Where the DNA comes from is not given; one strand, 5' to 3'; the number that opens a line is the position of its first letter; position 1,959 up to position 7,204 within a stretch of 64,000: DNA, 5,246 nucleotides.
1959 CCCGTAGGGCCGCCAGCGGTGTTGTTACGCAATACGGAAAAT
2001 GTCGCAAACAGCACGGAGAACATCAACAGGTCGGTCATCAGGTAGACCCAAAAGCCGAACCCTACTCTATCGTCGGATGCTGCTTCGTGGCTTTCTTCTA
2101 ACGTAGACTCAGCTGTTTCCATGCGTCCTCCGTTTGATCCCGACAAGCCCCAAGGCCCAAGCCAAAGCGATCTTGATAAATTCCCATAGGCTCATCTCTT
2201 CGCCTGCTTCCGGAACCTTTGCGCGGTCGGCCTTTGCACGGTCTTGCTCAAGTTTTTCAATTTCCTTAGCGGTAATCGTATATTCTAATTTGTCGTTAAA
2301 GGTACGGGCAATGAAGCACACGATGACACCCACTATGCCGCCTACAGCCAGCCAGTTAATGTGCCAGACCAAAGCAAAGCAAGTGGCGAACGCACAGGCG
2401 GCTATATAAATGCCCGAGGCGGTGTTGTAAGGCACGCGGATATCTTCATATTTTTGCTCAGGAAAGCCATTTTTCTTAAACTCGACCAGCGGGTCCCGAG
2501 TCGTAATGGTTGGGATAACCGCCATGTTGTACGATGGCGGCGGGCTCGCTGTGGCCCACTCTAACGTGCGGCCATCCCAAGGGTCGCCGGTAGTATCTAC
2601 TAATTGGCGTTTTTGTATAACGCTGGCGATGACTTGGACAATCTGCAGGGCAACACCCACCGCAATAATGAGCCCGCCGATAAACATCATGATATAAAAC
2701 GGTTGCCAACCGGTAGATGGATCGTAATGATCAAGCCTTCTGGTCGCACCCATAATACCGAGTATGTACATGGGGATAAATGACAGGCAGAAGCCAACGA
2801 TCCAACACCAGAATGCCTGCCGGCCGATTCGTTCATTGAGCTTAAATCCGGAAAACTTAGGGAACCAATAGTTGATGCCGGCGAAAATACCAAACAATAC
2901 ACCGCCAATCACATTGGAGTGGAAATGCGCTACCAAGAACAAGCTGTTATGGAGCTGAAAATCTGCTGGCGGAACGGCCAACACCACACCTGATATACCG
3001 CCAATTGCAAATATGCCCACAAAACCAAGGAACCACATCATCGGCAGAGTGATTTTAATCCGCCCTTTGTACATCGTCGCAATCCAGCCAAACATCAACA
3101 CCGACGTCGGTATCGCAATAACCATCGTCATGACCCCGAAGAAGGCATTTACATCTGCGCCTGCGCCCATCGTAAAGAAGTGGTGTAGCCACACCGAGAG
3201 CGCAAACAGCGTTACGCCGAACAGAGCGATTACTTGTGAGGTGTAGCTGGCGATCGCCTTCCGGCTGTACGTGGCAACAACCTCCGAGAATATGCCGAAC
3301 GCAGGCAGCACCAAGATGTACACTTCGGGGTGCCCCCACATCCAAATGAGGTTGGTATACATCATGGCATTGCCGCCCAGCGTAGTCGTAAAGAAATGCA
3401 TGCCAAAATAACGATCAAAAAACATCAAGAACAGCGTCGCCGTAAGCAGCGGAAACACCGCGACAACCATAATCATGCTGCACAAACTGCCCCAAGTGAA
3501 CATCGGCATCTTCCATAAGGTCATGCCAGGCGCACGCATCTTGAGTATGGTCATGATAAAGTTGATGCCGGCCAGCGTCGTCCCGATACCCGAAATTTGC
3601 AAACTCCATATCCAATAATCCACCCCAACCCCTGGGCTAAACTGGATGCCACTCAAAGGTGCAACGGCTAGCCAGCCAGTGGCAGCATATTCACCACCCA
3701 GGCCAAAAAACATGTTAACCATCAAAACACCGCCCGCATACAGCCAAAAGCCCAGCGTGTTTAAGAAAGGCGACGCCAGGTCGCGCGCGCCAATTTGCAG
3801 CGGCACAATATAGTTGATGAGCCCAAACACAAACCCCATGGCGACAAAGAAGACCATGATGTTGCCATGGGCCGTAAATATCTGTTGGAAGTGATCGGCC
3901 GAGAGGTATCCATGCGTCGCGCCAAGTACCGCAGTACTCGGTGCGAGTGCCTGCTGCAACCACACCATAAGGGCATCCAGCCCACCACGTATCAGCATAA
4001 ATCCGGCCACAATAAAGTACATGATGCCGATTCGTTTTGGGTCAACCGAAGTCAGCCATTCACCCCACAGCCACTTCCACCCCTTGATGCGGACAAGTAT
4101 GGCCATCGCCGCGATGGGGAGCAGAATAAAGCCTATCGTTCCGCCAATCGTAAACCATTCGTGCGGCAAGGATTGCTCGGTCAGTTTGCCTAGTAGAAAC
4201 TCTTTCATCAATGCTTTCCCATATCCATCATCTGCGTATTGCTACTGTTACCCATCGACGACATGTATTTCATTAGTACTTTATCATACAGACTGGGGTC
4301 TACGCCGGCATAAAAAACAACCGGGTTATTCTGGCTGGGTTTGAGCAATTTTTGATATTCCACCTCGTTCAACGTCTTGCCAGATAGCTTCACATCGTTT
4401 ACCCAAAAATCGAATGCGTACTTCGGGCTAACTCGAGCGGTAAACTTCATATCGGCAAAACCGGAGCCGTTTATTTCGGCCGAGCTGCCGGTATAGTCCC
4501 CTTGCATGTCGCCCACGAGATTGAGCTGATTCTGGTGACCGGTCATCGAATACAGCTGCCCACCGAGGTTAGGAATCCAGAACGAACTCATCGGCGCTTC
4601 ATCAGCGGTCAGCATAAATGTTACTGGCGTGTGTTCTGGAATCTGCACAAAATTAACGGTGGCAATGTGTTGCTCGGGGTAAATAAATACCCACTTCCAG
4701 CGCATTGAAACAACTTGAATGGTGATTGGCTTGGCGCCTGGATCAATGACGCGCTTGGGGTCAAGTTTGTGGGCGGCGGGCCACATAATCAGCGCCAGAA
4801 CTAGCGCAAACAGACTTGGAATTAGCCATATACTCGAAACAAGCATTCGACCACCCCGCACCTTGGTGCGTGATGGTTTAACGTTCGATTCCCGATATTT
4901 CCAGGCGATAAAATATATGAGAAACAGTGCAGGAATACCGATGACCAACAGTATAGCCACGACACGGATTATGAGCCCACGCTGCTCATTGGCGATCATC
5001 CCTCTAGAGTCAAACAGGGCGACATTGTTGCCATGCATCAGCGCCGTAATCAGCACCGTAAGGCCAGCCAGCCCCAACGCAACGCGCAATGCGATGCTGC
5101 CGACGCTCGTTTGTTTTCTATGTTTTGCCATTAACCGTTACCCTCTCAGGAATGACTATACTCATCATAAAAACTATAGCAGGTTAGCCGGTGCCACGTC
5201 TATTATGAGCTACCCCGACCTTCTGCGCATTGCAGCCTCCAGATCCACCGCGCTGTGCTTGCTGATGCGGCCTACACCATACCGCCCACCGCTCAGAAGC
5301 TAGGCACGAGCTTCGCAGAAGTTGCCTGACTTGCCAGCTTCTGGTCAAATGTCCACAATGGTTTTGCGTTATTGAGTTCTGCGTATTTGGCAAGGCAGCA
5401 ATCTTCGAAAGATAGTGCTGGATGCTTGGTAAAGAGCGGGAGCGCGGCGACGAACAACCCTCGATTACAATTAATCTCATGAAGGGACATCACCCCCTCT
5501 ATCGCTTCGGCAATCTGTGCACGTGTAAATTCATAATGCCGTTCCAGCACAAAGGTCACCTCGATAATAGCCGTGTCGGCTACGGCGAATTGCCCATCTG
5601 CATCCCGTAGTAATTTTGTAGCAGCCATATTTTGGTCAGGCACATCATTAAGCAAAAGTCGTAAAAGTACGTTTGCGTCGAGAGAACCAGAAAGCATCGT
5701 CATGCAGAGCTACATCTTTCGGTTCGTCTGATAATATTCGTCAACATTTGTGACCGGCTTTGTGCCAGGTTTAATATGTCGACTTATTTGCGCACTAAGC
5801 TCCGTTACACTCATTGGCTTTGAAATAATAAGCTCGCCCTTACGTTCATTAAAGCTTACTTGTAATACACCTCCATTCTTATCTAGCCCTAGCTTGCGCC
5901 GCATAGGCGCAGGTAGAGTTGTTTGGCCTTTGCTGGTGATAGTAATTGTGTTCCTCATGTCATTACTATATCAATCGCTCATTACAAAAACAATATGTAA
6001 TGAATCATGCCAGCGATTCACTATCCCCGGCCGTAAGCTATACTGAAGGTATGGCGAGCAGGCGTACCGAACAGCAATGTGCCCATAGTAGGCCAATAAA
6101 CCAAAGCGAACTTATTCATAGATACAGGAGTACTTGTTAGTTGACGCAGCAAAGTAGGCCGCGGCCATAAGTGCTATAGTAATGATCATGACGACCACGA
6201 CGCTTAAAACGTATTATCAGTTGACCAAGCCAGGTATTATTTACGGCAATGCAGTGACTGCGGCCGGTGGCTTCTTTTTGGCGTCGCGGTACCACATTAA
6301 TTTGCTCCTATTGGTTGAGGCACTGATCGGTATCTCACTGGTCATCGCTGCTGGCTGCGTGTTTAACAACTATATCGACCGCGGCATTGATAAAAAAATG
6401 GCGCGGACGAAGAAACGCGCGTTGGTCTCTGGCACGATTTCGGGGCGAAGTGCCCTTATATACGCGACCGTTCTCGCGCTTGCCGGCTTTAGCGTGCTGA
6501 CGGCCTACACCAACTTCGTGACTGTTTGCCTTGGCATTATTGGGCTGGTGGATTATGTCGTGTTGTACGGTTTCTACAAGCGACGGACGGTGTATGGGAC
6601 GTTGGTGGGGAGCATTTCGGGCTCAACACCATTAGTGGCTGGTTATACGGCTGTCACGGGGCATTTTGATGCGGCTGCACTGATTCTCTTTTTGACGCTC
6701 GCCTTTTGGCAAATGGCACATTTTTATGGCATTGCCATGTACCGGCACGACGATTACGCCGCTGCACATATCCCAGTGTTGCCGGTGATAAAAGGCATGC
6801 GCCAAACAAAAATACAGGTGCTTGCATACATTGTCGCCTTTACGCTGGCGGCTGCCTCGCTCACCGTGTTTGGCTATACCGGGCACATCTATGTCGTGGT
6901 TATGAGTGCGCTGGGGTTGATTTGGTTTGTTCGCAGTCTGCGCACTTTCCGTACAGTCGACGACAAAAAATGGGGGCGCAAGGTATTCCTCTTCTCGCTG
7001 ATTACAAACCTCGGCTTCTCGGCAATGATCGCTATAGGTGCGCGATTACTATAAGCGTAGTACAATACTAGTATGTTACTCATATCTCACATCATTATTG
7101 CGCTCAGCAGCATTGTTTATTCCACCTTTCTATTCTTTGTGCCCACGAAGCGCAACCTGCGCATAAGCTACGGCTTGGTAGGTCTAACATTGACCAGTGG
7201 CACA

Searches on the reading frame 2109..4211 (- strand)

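Call 81: search_protein_families(library=pfam, proteins=[window:2109-4211:-], max_evalue=0.001)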
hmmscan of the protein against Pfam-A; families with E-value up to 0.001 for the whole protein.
window:2109-4211:- (700 aa): 1 family
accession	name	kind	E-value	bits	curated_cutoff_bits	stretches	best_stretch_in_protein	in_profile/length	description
PF00115.25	COX1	-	7.7e-137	457.1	34.8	1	60-515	1-436/436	Cytochrome C and Quinol oxidase polypeptide I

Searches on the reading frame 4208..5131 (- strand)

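Call 81: search_protein_families(library=pfam, proteins=[window:4208-5131:-], max_evalue=0.001)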
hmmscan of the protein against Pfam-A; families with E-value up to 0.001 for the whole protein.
window:4208-5131:- (307 aa): 2 families
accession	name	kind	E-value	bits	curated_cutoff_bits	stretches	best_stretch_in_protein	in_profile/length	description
PF06481.20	COX_ARM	-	3.8e-16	59.1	23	1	249-292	2-45/46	COX Aromatic Rich Motif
PF00116.26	COX2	-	9e-06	26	22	1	157-229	43-114/120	Cytochrome C oxidase subunit II, periplasmic domain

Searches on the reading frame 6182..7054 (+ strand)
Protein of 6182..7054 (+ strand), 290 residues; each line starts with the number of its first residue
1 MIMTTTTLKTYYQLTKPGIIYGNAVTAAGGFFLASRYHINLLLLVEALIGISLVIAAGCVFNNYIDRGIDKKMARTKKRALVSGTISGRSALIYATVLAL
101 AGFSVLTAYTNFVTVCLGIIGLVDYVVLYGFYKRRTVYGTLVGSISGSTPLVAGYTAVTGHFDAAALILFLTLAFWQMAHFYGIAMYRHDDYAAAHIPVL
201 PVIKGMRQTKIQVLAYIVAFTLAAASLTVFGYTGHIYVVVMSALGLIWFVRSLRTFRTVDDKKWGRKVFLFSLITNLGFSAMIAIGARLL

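Call 88: search_protein_families(library=pfam, proteins=[window:6182-7054:+], max_evalue=0.001)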
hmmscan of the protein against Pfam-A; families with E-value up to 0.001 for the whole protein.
window:6182-7054:+ (290 aa): 1 family
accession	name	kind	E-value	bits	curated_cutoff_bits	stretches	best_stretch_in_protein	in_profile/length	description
PF01040.23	UbiA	-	5.6e-60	203.1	34.2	1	25-272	3-249/250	UbiA prenyltransferase family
